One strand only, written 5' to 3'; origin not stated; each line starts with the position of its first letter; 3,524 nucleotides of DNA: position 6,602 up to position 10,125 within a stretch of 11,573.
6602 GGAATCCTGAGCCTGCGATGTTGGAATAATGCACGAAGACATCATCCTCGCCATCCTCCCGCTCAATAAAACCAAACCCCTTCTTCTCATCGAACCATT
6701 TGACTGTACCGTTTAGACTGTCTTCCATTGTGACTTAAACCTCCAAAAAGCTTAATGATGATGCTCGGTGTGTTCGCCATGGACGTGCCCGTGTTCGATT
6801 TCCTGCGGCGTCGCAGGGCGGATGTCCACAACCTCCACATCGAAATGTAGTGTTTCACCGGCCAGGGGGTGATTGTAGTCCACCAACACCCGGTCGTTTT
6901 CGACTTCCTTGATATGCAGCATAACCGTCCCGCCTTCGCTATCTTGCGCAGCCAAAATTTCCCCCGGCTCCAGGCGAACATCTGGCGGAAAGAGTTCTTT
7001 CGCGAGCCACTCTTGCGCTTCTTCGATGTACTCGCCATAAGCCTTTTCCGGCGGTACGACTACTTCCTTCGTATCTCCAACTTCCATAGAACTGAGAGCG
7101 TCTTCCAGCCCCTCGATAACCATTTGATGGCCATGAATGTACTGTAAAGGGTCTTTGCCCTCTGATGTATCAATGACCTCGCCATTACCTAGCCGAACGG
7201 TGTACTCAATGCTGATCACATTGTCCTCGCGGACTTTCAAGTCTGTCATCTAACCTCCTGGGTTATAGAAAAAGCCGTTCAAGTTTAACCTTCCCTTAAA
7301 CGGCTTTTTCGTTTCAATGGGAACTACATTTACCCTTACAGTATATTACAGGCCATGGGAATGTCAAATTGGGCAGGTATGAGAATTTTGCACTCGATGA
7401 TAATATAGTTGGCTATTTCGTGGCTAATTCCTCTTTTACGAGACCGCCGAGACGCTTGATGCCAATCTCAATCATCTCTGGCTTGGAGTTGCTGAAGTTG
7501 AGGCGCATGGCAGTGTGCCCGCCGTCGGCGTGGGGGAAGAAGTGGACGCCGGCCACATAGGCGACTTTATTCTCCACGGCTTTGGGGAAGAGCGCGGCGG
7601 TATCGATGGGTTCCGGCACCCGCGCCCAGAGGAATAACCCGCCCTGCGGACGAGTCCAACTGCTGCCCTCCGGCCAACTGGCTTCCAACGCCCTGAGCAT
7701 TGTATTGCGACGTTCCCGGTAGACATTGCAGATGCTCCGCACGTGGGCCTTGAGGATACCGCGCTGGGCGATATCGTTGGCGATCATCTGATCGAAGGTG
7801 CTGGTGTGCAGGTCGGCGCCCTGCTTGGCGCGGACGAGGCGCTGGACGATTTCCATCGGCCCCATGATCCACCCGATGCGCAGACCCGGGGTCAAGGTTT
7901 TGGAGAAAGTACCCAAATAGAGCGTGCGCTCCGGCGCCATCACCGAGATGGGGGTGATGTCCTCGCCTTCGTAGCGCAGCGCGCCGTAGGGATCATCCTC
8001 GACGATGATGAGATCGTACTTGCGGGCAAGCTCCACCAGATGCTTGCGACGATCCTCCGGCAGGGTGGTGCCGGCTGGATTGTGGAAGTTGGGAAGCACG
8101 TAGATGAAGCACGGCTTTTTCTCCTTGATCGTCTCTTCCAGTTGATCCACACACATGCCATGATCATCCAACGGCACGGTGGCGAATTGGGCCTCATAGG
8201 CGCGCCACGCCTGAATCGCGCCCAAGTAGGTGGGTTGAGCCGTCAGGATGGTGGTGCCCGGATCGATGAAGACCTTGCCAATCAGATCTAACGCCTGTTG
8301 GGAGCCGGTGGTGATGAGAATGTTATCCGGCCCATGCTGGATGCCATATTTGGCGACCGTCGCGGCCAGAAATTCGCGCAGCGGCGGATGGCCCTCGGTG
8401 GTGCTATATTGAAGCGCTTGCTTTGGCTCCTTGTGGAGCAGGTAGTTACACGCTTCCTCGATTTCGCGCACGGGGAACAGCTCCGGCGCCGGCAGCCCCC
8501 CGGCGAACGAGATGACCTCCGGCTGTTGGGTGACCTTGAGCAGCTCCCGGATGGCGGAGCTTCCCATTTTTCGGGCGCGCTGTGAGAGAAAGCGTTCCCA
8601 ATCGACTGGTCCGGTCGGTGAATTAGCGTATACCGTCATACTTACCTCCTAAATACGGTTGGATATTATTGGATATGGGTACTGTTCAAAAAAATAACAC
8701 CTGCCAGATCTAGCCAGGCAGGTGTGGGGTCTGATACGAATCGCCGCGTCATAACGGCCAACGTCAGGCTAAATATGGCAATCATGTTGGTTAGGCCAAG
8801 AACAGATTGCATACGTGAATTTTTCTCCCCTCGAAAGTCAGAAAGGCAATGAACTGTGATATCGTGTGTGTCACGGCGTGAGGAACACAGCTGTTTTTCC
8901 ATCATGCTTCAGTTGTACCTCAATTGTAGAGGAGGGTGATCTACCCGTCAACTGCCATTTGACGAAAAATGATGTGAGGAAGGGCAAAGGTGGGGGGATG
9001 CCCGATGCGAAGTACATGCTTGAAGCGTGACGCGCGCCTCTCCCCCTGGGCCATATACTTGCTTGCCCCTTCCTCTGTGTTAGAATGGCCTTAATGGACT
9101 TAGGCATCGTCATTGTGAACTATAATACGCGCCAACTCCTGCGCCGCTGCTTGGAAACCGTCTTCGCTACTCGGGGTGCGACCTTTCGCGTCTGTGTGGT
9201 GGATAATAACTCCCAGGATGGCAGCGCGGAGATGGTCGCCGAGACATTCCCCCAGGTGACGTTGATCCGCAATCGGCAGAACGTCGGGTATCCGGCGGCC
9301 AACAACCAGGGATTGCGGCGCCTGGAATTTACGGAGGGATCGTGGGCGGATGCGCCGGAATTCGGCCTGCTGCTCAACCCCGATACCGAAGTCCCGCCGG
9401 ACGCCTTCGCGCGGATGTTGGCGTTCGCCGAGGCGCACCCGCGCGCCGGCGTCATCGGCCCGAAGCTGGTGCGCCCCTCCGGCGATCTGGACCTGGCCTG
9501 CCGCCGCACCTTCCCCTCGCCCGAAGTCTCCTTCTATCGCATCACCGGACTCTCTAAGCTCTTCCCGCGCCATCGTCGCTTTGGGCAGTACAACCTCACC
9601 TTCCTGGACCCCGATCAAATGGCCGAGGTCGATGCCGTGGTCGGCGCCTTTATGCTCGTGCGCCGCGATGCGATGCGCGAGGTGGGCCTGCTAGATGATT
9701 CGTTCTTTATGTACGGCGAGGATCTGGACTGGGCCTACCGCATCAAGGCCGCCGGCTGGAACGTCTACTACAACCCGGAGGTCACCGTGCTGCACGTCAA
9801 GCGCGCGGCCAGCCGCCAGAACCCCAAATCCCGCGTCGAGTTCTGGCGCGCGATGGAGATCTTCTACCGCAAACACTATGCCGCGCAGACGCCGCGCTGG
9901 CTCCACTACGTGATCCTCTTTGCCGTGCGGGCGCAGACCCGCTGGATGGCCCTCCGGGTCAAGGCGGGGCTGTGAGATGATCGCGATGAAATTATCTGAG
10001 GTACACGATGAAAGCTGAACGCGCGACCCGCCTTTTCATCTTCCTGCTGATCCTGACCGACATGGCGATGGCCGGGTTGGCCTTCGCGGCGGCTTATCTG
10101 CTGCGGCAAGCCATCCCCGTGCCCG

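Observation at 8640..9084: AT-rich 445-nt divergent intergenic region with a promoter, a 275-nt leader and an attenuator-position terminator upstream of an aminotransferase: riboswitch-like, class unassigned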

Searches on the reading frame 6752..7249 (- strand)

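Call 9: search_protein_families(library=pfam, proteins=[window:6752-7249:-], max_evalue=0.01)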
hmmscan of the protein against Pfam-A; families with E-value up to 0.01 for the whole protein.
window:6752-7249:- (165 aa): 1 family
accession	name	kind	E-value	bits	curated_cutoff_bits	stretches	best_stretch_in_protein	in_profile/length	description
PF00254.34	FKBP_C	-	8.4e-16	58.5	21.1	1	5-140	4-93/94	FKBP-type peptidyl-prolyl cis-trans isomerase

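Call 21: search_protein_families(library=ncbifam, proteins=[window:6752-7249:-], max_evalue=0.00001)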
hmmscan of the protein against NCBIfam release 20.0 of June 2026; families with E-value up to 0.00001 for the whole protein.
window:6752-7249:- (165 aa): 5 families
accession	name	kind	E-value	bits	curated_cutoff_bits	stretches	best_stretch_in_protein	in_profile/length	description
NF008008.0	PRK10737.1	equivalog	2e-38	132.3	174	1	4-164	1-160/196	peptidylprolyl isomerase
NF011676.0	PRK15095.1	equivalog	2.5e-20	72.5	125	1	5-149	4-149/156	FKBP-type peptidyl-prolyl cis-trans isomerase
TIGR03516.1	ppisom_GldI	equivalog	4.7e-07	29.3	157.6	1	7-76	87-156/177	gliding motility-associated peptidyl-prolyl isomerase GldI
NF053689.1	BamJ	equivalog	5.4e-07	30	100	1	11-74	99-167/184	BamJ family beta-barrel-assembly machinery protein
NF008602.0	PRK11570.1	subfamily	9.2e-06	25.7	198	0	7-74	119-184/206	FKBP-type peptidyl-prolyl cis-trans isomerase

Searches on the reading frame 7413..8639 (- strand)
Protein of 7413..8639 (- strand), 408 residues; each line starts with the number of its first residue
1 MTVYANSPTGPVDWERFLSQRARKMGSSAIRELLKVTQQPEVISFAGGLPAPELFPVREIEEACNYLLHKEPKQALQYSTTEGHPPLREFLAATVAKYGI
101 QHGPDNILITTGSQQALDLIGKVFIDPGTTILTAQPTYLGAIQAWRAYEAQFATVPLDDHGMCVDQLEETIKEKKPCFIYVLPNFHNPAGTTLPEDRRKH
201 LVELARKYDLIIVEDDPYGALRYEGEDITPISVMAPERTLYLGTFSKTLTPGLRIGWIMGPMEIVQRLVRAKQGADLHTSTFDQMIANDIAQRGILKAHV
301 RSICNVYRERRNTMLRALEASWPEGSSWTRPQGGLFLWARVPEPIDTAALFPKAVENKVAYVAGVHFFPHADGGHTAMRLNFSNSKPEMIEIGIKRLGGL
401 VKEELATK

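Call 9: search_protein_families(library=pfam, proteins=[window:7413-8639:-], max_evalue=0.01)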
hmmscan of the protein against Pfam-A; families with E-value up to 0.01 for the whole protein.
window:7413-8639:- (408 aa): 2 families
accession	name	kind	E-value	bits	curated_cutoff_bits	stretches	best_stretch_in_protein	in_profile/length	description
PF00155.27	Aminotran_1_2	-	9.4e-39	134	19.7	1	57-397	19-361/361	Aminotransferase class I and II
PF12897.13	Asp_aminotransf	-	4.6e-07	29.4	27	1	132-376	128-383/421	Aspartate amino-transferase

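Call 10: find_related_loci(query=window:7413-8639:-, collection=genome_contigs, flank=3000)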
Query window:7413-8639:- (408 aa) in genome_contigs; peptide patterns used: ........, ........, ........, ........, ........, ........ (x = any residue, [..] = any of these).
107 stretches matched a pattern; 54 encode a relative of the query (tblastn E <= 1e-3); 53 distinct loci.
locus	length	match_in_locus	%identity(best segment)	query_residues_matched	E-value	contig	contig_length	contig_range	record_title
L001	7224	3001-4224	93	1-408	0e+0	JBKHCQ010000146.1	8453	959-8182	MAG: Anaerolineales bacterium isolate D1M03_10 NODE_4937_length_8453_cov_12.366516, whole genome shotgun sequence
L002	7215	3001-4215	92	1-405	0e+0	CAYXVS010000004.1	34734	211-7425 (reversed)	MAG TPA_asm: uncultured Anaerolineales bacterium isolate binchicken_co8_377 genome assembly, contig: NODE_1452_length_34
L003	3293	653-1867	91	1-405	0e+0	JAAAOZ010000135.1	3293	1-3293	MAG: Chloroflexi bacterium isolate GSL.Bin35 NODE_20794_length_3293_cov_0.244956, whole genome shotgun sequence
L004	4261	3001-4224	77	1-406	0e+0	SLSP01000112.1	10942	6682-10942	MAG: Thermoflexales bacterium isolate CSSed165cm_611 CSSed16-5cm-22162, whole genome shotgun sequence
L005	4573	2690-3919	75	1-408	0e+0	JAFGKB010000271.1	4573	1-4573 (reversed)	MAG: Anaerolineae bacterium isolate Zod_Metabat.308 k87_6681659, whole genome shotgun sequence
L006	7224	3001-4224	75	1-408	0e+0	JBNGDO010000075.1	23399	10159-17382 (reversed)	MAG: Anaerolineae bacterium isolate E05-031 bin70.fa-75, whole genome shotgun sequence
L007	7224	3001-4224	74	1-408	0e+0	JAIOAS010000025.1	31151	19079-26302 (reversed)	MAG: Chloroflexota bacterium isolate S1bins155 c_000000000025, whole genome shotgun sequence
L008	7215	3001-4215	76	1-405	0e+0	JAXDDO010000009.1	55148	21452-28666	MAG: Anaerolineae bacterium isolate POMEDNA-B73 Raw2_k127_47539, whole genome shotgun sequence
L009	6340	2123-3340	74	1-406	0e+0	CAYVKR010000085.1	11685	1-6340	MAG TPA_asm: uncultured Anaerolineales bacterium isolate binchicken_co17_395 genome assembly, contig: NODE_12147_length_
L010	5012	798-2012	76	1-405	0e+0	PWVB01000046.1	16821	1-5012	MAG: Anaerolineae bacterium isolate CSSed11_269R1 CS-Sed11-C4186, whole genome shotgun sequence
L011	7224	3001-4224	75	1-408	0e+0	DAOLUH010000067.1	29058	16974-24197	MAG TPA_asm: Anaerolineae bacterium isolate AMR_MDS_4610 NODE_1717_length_29058_cov_20.101610, whole genome shotgun sequ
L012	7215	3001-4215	75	1-405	0e+0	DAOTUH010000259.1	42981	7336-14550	MAG TPA_asm: Anaerolineae bacterium isolate F17_49 k129_593053, whole genome shotgun sequence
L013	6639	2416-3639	75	1-408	0e+0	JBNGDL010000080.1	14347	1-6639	MAG: Anaerolineae bacterium isolate E05-028 bin48.fa-80, whole genome shotgun sequence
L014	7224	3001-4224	73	1-408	0e+0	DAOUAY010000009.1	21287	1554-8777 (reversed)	MAG TPA_asm: Anaerolineae bacterium isolate H67_697 k125_391282, whole genome shotgun sequence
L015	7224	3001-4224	74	1-408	0e+0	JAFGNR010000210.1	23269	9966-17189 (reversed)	MAG: Anaerolineae bacterium isolate Zod_Metabat.557 k87_1626023, whole genome shotgun sequence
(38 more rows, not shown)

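Call 20: search_solved_structures(query=window:7413-8639:-, max_evalue=1e-20)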
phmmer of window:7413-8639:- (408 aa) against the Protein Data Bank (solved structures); distinct sequences matched with E-value up to 1e-20: 33.
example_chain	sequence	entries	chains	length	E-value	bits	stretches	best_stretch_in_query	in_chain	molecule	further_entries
3aov_A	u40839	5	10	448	1.6e-113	382.9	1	13-405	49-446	Putative uncharacterized protein PH0207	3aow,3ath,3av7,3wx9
1x0m_A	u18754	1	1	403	1.6e-113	382.8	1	13-405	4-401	Aminotransferase II Homologue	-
1wst_A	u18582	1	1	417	1.6e-109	369.6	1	10-405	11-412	multiple substrate aminotransferase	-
2egy_A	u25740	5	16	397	8.5e-101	340.9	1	11-405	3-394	Alpha-aminodipate aminotransferase | 2-aminoadipate transaminase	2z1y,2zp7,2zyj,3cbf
1vp4_A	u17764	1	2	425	2.3e-97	329.6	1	14-403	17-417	aminotransferase, putative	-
2zc0_A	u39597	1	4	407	3.2e-78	266.6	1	13-405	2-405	Alanine glyoxylate transaminase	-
4gdy_A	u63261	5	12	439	1.7e-55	191.8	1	14-406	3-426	Kynurenine/alpha-aminoadipate aminotransferase, mitochondrial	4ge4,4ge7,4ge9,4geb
3ue8_A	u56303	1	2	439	7e-55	189.7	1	14-406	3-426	Kynurenine/alpha-aminoadipate aminotransferase, mitochondrial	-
6t8p_A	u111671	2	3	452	9.7e-55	189.2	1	12-405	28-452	Kynurenine/alpha-aminoadipate aminotransferase, mitochondrial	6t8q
6d0a_A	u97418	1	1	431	1e-54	189.1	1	13-405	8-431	Kynurenine/alpha-aminoadipate aminotransferase, mitochondrial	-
2qlr_A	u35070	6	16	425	1.3e-54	188.8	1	14-405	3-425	Kynurenine/alpha-aminoadipate aminotransferase mitochondrial | Kynurenine/alpha-aminoadipate aminotransferase, mitochondrial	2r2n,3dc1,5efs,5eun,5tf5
2vgz_A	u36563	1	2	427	1.5e-54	188.6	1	14-405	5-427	KYNURENINE/ALPHA-AMINOADIPATE AMINOTRANSFERASE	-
2xh1_A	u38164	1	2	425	1.6e-54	188.5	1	14-405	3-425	KYNURENINE/ALPHA-AMINOADIPATE AMINOTRANSFERASE, MITOCHONDRIAL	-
8tn2_A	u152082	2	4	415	9e-48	166.3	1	42-397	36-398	PLP-dependent aminotransferase MppQ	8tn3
6hnb_A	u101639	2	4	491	9.8e-34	120.1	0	35-224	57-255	Aromatic amino acid aminotransferase I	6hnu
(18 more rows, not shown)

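Call 21: search_protein_families(library=ncbifam, proteins=[window:7413-8639:-], max_evalue=0.00001)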
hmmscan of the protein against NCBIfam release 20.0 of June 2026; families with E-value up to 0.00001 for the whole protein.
window:7413-8639:- (408 aa): 68 families (the best 25 are shown)
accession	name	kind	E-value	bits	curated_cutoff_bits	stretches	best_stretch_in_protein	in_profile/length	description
NF052282.1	PLP_TF_PdxR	equivalog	8.5e-73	245.9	320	1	39-397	91-447/448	MocR-like pyridoxine biosynthesis transcription factor PdxR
NF052290.2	MocR_like_YczR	exception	3e-66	224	487.4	1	61-396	119-453/458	MocR-like transcription factor YczR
TIGR04461.1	endura_MppQ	equivalog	1.3e-57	195.7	540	1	42-397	14-376/392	enduracididine biosynthesis enzyme MppQ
NF052281.1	rhizopine_MocR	equivalog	1.3e-53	182.3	650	1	17-397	103-475/479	rhizopine catabolism transcriptional regulator MocR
NF041364.1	GntC_guanitoxin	equivalog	4.4e-51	173.9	415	1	52-398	8-354/356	guanitoxin biosynthesis PLP-dependent (S)-gamma-hydroxy-L-arginine cyclodehydratase GntC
NF052286.1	ecto_TF_EhuR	exception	8.5e-50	169.6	480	1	56-403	109-451/458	MocR-like ectoine utilization transcription factor EhuR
NF052285.1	GABA_TF_GabR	exception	8.1e-35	120.5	600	1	38-397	90-452/456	MocR-like transcriptional regulator GabR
NF004770.0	PRK06108.1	subfamily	4.2e-32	111.4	422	1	18-402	13-393/396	pyridoxal phosphate-dependent aminotransferase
NF005305.0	PRK06836.1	equivalog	6.7e-31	107.9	376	1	37-385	31-376/396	pyridoxal phosphate-dependent aminotransferase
TIGR03540.1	DapC_direct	equivalog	1.9e-30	106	593.25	1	39-396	28-379/383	LL-diaminopimelate aminotransferase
NF006967.0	PRK09440.1-5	equivalog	2.5e-30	105.5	402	1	30-404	26-418/424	valine--pyruvate transaminase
TIGR03947.1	viomycin_VioD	equivalog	3.1e-30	105.3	390.9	1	73-398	42-356/359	capreomycidine synthase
NF006229.0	PRK08361.1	equivalog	4.3e-30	105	624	1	16-392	8-380/391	aspartate aminotransferase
NF005744.0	PRK07568.1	subfamily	6.1e-30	104.3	389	1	18-382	3-372/398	pyridoxal phosphate-dependent aminotransferase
NF006756.0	PRK09276.1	subfamily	9.4e-30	103.8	507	1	40-397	31-382/387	LL-diaminopimelate aminotransferase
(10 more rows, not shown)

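Call 22: find_related_loci(query=window:7413-8639:-, collection=metagenome_contigs, flank=1500)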
Query window:7413-8639:- (408 aa) in metagenome_contigs; peptide patterns used: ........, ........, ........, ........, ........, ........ (x = any residue, [..] = any of these).
104 stretches matched a pattern; 40 encode a relative of the query (tblastn E <= 1e-3); 39 distinct loci.
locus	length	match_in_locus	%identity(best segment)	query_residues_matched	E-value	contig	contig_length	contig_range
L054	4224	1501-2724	75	1-408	0e+0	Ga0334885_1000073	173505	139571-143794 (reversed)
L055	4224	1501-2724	75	1-408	0e+0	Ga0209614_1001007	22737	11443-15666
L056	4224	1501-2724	75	1-408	0e+0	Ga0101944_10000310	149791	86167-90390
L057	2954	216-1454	75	1-408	0e+0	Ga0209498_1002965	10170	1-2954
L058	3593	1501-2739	75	1-408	0e+0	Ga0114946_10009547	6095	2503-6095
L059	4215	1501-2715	76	1-405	0e+0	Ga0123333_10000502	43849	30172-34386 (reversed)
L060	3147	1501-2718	75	1-406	0e+0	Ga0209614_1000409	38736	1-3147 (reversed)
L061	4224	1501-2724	75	1-408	0e+0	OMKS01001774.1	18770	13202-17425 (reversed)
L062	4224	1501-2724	75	1-408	0e+0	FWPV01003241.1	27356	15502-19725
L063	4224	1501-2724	74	1-408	0e+0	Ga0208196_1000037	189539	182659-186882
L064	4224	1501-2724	73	1-408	0e+0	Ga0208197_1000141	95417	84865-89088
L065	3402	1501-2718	73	1-406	0e+0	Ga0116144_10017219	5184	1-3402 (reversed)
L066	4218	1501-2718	73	1-405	0e+0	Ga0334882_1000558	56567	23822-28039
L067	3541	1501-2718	72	1-406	0e+0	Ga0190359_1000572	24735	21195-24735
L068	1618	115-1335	72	1-407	0e+0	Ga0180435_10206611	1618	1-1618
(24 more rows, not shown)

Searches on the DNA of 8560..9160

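Call 5: search_rna_families(source=window, start=8560, end=9160, threshold=evalue, max_evalue=10)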
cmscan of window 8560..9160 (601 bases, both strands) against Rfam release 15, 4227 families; matches with E-value up to 10: 0.
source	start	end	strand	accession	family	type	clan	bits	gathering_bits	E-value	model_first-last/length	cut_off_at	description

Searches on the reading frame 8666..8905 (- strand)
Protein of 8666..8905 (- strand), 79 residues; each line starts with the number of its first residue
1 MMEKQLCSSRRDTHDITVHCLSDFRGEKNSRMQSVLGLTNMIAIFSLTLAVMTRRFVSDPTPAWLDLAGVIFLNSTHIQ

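Call 9: search_protein_families(library=pfam, proteins=[window:8666-8905:-], max_evalue=0.01)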
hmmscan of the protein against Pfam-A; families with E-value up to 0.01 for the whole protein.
window:8666-8905:- (79 aa): 0 families

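Call 41: find_homologous_proteins(query=window:8666-8905:-, max_evalue=1)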
Query window:8666-8905:- (79 aa): 1 proteins with E <= 1 among 2 candidates.
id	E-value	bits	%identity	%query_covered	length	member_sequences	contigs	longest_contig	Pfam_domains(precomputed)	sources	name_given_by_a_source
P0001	2.3e-45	169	100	100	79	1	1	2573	-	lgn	-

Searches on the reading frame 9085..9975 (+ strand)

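Call 9: search_protein_families(library=pfam, proteins=[window:9085-9975:+], max_evalue=0.01)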
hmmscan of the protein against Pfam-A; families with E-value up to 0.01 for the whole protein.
window:9085-9975:+ (296 aa): 5 families
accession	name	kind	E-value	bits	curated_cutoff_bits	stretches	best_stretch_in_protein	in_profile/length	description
PF00535.33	Glycos_transf_2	-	1.2e-20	74.5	23.3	1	8-154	2-132/168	Glycosyl transferase family 2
PF13641.12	Glyco_tranf_2_3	-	1.3e-17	65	27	1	6-242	3-216/230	Glycosyltransferase like family 2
PF13632.12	Glyco_trans_2_3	-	1.3e-09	38.6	27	1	96-253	4-129/198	Glycosyl transferase family group 2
PF13506.12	Glyco_transf_21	-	0.0013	18.6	21.7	1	178-246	95-164/174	Glycosyl transferase family 21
PF13704.12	Glyco_tranf_2_4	-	0.0042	18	27.5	0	34-68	20-53/98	Glycosyl transferase family 2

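Call 21: search_protein_families(library=ncbifam, proteins=[window:9085-9975:+], max_evalue=0.00001)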
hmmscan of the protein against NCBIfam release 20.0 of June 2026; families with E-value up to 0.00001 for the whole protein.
window:9085-9975:+ (296 aa): 7 families
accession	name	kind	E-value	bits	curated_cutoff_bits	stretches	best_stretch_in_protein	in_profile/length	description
TIGR03965.1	mycofact_glyco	equivalog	2e-17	63.2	280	1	179-280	223-323/467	mycofactocin biosynthesis glycosyltransferase MftF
NF041875.1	EPS_EpsD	equivalog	5.8e-14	52.2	370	1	6-129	1-118/325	exopolysaccharide biosynthesis glycosyltransferase EpsD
NF038302.1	EPS_HpsE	equivalog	2.6e-13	49.6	300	1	4-278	1-262/307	hormogonium polysaccharide biosynthesis glycosyltransferase HpsE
TIGR01556.1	rhamnosyltran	subfamily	7.3e-12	45.1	200.55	1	33-237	21-200/281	rhamnosyltransferase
TIGR03937.1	PgaC_IcaA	equivalog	6.2e-10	38.6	422.3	0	180-234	195-247/407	poly-beta-1,6-N-acetyl-D-glucosamine synthase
NF007482.0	PRK10073.1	equivalog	8.1e-08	31.6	423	1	5-79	7-83/334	glycosyltransferase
NF050113.1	gal_furan_GlfT1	equivalog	9.8e-06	25.1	330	0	9-69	4-64/290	galactofuranosyltransferase GlfT1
